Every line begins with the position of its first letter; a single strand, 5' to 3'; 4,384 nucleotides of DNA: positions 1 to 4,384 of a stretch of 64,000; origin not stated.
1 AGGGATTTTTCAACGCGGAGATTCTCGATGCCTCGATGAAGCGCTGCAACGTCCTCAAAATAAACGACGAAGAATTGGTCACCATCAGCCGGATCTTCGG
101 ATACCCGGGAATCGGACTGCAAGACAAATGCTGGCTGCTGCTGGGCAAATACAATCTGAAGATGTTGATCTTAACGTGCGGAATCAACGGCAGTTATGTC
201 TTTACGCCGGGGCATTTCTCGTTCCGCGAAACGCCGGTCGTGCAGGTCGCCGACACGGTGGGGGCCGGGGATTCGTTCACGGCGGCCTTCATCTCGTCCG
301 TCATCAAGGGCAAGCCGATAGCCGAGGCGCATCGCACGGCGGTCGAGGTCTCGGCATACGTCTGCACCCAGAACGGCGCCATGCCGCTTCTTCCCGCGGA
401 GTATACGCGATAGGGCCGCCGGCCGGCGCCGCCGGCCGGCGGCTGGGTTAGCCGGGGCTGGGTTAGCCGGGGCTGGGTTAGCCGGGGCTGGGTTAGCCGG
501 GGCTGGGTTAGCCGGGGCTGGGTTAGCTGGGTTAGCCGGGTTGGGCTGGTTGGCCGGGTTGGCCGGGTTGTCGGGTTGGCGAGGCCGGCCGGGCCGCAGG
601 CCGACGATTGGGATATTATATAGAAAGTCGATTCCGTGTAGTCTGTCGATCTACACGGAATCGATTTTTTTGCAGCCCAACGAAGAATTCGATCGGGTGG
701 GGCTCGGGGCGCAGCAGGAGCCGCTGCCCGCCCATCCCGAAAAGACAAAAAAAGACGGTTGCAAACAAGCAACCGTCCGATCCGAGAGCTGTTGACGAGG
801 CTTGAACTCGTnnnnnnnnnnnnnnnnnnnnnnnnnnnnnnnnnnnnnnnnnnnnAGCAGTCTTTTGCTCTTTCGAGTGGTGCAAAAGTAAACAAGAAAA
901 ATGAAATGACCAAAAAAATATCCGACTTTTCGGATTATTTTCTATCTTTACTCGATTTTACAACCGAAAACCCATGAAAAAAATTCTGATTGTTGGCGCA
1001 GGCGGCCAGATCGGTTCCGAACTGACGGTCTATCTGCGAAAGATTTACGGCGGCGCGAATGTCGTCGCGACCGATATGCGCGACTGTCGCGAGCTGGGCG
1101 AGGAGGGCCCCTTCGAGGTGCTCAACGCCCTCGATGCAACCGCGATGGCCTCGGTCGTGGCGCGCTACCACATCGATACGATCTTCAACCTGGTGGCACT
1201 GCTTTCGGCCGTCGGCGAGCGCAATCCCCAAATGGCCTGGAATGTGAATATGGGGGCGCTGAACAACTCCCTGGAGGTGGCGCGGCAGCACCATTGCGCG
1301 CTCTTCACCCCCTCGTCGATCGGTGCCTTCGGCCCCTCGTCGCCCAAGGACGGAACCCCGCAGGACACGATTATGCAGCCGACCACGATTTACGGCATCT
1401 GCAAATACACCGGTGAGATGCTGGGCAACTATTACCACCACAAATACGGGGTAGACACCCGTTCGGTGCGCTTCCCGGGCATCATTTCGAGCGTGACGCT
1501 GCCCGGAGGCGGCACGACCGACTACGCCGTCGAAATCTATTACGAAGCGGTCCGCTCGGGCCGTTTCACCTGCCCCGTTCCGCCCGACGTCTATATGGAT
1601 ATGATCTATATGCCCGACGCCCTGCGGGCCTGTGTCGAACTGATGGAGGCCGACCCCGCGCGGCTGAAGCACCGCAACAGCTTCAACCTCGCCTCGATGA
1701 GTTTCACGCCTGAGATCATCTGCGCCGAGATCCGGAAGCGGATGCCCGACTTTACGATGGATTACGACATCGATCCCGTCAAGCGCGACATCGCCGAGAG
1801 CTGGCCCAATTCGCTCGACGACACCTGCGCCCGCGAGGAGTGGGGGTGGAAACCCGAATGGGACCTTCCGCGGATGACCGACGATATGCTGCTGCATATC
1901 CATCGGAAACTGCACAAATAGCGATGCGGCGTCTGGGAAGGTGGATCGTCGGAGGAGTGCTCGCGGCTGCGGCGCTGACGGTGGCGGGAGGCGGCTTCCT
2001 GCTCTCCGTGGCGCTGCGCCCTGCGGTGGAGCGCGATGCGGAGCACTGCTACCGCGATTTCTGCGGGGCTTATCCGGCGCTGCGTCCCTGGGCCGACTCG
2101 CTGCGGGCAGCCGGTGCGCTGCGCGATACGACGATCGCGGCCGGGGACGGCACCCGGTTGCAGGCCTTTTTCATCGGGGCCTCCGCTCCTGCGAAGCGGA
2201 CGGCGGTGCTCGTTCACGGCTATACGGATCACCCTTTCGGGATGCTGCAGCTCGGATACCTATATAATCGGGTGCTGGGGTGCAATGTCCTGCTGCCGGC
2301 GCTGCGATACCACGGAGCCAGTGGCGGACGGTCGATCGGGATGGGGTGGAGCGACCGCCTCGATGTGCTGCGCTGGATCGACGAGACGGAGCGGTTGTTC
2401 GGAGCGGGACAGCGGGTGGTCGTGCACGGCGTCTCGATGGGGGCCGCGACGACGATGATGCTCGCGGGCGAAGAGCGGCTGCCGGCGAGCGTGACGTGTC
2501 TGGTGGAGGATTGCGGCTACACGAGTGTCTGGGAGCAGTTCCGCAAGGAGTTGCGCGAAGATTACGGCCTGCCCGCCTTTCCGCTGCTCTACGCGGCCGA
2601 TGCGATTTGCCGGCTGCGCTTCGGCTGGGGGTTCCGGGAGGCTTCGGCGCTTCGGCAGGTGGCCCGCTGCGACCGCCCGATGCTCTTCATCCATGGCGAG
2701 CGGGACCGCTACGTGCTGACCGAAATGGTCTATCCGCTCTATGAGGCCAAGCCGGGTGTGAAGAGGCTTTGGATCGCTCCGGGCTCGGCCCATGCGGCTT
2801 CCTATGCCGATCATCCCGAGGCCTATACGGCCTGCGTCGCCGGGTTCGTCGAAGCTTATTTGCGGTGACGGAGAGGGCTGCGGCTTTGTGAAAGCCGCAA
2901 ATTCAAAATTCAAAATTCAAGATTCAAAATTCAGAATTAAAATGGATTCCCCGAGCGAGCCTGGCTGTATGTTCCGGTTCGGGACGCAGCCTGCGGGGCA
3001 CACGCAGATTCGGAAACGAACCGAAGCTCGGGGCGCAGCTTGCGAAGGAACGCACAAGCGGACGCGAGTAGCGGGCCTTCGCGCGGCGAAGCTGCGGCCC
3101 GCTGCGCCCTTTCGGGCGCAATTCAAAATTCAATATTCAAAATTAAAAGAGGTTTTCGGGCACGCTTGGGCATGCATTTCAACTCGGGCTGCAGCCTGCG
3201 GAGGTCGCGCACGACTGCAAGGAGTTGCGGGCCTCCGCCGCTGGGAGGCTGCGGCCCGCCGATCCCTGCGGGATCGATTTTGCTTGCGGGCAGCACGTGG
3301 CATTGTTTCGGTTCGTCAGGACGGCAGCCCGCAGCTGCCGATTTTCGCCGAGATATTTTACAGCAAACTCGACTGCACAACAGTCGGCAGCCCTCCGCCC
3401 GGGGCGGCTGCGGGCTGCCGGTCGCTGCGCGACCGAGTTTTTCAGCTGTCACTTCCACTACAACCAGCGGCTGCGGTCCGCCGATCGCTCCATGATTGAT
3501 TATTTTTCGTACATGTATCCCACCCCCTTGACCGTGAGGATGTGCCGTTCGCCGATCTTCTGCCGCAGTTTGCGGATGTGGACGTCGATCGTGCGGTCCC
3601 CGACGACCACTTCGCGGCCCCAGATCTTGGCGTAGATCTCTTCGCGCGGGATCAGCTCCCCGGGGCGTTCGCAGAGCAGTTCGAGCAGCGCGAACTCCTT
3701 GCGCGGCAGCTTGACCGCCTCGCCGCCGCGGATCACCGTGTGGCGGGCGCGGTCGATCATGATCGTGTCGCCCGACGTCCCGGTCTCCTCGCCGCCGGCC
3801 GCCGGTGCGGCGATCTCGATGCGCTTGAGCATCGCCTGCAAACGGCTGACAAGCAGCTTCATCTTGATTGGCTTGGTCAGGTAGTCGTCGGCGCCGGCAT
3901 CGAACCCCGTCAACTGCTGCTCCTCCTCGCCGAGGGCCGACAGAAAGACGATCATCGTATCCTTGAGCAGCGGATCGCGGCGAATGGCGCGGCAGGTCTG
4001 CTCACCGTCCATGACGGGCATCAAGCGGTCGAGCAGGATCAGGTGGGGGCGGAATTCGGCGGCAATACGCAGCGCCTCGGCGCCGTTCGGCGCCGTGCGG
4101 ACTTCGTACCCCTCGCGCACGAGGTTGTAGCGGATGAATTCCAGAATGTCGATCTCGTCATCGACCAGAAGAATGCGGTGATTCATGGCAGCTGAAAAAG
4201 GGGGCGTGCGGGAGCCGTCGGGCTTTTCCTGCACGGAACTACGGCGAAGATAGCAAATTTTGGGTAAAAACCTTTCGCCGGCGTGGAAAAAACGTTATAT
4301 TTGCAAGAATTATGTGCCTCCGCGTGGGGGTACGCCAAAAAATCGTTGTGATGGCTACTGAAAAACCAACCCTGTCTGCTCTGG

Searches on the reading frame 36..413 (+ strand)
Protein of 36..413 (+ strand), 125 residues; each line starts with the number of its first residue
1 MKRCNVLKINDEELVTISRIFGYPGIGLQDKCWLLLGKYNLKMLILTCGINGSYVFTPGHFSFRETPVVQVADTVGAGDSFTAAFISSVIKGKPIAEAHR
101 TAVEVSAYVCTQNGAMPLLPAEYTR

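Call 37: search_protein_families(library=pfam, proteins=[window:36-413:+], max_evalue=0.001)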
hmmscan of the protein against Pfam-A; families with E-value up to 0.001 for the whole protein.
window:36-413:+ (125 aa): 1 family
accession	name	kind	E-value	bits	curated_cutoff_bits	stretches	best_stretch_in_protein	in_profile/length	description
PF00294.29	PfkB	-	1.2e-19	71.3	25.8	1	4-120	184-300/302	pfkB family carbohydrate kinase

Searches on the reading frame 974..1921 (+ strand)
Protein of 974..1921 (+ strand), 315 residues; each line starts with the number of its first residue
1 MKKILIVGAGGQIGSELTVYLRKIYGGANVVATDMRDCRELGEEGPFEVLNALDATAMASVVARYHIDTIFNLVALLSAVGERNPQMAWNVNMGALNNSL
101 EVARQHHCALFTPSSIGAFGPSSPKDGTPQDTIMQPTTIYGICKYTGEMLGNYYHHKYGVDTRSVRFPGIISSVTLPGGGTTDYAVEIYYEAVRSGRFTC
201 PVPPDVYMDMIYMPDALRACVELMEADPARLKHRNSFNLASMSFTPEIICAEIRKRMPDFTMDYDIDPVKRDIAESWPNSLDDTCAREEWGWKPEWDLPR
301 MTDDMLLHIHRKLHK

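Call 9: search_protein_families(library=ncbifam, proteins=[window:974-1921:+])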
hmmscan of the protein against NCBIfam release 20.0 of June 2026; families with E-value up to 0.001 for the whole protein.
window:974-1921:+ (315 aa): 5 families
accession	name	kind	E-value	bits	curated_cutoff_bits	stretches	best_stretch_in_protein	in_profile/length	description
NF043036.1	ErythonDh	equivalog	3.1e-26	92.3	325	1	3-288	2-300/321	D-erythronate dehydrogenase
TIGR01214.1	rmlD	equivalog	1.2e-07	31.1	224.05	1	3-150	1-134/285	dTDP-4-dehydrorhamnose reductase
TIGR02197.1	heptose_epim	equivalog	1.3e-07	31.2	274.6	1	4-145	1-143/316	ADP-glyceromanno-heptose 6-epimerase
NF041293.1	G6PDh_Azf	equivalog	4.3e-06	26.3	400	1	133-167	145-179/252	NAD-dependent glucose-6-phosphate dehydrogenase Azf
TIGR01179.1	galE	equivalog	4.7e-05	22.4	262.3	1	3-162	1-168/332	UDP-glucose 4-epimerase GalE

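Call 78: find_encoding_contigs(protein=window:974-1921:+, flank=10000, max_places=4)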
Protein window:974-1921:+ (315 aa): 23 contigs read that carry it; 4 places shown.
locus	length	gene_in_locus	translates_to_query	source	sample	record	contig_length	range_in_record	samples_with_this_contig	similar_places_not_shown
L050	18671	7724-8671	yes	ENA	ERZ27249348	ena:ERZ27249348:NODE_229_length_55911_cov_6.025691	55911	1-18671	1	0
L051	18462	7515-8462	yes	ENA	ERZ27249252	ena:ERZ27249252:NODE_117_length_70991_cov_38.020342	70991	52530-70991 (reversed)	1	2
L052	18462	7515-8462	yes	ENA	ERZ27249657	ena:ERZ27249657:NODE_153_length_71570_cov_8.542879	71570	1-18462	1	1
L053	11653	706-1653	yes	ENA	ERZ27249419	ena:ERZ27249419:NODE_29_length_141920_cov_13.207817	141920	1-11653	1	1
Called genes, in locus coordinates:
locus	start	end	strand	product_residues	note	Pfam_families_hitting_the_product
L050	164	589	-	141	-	-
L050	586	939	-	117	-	-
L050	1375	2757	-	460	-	PF00772:DnaB, PF13481:AAA_25, PF03796:DnaB_C, PF06745:ATPase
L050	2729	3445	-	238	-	PF19808:DUF6291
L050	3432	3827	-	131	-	PF14090:HTH_39 (weak)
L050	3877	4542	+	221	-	-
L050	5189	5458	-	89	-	-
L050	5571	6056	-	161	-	PF17293:Arm-DNA-bind_5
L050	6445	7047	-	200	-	-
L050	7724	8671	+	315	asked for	PF01370:Epimerase, PF04321:RmlD_sub_bind, PF16363:GDP_Man_Dehyd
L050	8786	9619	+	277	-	PF12146:Hydrolase_4 (faint), PF00561:Abhydrolase_1 (faint), PF12697:Abhydrolase_6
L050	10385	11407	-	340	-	PF07719:TPR_2 (faint), PF13428:TPR_14 (faint), PF14559:TPR_19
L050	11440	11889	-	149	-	PF00383:dCMP_cyt_deam_1, PF14437:MafB19-deam, PF14439:Bd3614-deam (weak)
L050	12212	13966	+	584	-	PF01336:tRNA_anti-codon, PF00152:tRNA-synt_2, PF02938:GAD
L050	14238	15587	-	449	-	PF05448:AXE1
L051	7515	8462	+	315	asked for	PF01370:Epimerase, PF04321:RmlD_sub_bind, PF16363:GDP_Man_Dehyd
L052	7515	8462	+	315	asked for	PF01370:Epimerase, PF04321:RmlD_sub_bind, PF16363:GDP_Man_Dehyd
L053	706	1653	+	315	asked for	PF01370:Epimerase, PF04321:RmlD_sub_bind, PF16363:GDP_Man_Dehyd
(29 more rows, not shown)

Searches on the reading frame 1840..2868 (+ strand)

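Call 9: search_protein_families(library=ncbifam, proteins=[window:1840-2868:+])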
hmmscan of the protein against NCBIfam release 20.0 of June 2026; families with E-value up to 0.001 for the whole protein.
window:1840-2868:+ (342 aa): 1 family
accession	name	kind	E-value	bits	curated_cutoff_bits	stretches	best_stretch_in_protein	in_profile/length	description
TIGR02427.1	protocat_pcaD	equivalog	0.00037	20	255.85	0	156-246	48-136/251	3-oxoadipate enol-lactonase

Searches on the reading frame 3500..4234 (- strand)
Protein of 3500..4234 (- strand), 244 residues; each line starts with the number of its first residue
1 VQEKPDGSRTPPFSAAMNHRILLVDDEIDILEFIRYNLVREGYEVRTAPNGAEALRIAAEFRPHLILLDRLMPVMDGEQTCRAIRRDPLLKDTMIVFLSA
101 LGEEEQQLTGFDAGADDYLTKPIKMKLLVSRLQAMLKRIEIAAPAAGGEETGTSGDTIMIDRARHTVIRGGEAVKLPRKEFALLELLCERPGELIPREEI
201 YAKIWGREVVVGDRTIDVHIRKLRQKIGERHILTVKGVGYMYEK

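Call 9: search_protein_families(library=ncbifam, proteins=[window:3500-4234:-])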
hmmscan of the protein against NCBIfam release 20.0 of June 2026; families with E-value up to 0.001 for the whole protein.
window:3500-4234:- (244 aa): 92 families (the best 25 are shown)
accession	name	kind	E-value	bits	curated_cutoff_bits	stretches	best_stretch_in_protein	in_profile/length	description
NF053854.1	RespRegPhoBBctds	equivalog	1.3e-56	191.5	270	1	21-243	1-225/225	two-component system response regulator PhoB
TIGR02154.1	PhoB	equivalog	9.3e-54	182.1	296.2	1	17-242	1-225/226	phosphate regulon transcriptional regulator PhoB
NF045944.1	ResRegRpaBCyano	equivalog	2.2e-50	171.2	330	1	22-243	1-228/229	response regulator transcription factor RpaB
NF040689.1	MtrAB_MtrA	equivalog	2.6e-45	154.4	300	1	21-241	1-217/219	MtrAB system response regulator MtrA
NF040534.1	resp_reg_YycF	equivalog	3.6e-44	150.8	340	1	20-241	2-226/231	response regulator YycF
NF041733.1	resp_reg_CseB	equivalog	5.4e-44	150.2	350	1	20-241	2-225/228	two-component system response regulator CseB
TIGR01387.1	cztR_silR_copR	subfamily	1.7e-42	145.6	279.2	1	21-241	1-217/218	heavy metal response regulator transcription factor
NF007546.0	PRK10161.1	equivalog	1.1e-41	142.9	471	1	17-242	1-225/229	phosphate response regulator transcription factor PhoB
NF008296.0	PRK11083.1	equivalog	1.9e-39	135.4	273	1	18-243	3-226/228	two-component system response regulator CreB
NF007005.1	PRK09468.1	equivalog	2.9e-38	131.6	331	1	18-242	3-231/237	osmolarity response regulator transcription factor OmpR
NF033120.0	vanR_FM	exception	3.1e-38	131.7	460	1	20-243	5-230/231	vancomycin resistance response regulator transcription factor, VanR-F/VanR-M family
NF033117.2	vanR_ACDEGLN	exception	3.5e-38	131.4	350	1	21-243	1-226/226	VanR-ABDEGLN family response regulator transcription factor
NF000402.1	vanR-B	exception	7.3e-38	130.2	480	1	17-243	1-217/219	vancomycin resistance response regulator transcription factor VanR-B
NF008567.0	PRK11517.1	equivalog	4e-36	124.5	353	1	20-242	2-218/223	response regulator transcription factor HprR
NF008034.0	PRK10766.1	equivalog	1.4e-35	122.9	275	1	17-242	1-226/231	two-component system response regulator TorR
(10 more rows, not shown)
